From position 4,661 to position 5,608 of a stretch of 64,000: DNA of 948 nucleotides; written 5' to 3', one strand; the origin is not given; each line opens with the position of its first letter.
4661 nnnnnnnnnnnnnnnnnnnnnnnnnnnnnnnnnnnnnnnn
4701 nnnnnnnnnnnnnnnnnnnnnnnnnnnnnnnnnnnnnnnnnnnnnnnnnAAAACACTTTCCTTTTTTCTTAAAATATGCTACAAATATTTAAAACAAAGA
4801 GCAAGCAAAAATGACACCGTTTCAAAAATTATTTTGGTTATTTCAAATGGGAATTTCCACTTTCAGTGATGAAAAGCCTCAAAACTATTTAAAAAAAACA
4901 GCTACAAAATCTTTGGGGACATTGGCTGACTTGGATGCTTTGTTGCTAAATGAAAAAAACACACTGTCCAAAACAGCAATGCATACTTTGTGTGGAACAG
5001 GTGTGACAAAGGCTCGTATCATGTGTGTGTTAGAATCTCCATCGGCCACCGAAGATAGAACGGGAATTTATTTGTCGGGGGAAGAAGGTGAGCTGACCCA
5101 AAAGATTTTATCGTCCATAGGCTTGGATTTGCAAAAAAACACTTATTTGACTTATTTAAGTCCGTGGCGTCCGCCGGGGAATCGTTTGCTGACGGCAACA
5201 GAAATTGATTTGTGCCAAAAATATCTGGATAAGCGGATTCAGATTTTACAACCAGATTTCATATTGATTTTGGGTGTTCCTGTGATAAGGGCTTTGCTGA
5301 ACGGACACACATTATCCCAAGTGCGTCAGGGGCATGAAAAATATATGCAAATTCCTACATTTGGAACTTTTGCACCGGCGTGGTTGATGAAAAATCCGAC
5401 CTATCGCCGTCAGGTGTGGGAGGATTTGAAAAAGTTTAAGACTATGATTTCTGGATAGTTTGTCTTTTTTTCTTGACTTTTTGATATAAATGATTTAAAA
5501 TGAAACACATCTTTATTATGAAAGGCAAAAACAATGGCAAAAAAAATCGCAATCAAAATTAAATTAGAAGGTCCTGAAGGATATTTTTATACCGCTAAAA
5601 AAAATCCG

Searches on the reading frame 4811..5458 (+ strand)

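Call 7: search_protein_families(library=pfam, proteins=[window:4811-5458:+], max_evalue=0.01)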
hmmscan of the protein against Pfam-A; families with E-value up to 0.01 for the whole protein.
window:4811-5458:+ (215 aa): 1 family
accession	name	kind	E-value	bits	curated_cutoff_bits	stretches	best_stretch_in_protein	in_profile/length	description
PF03167.25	UDG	-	1.2e-18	68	24.3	1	63-207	3-141/141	Uracil DNA glycosylase superfamily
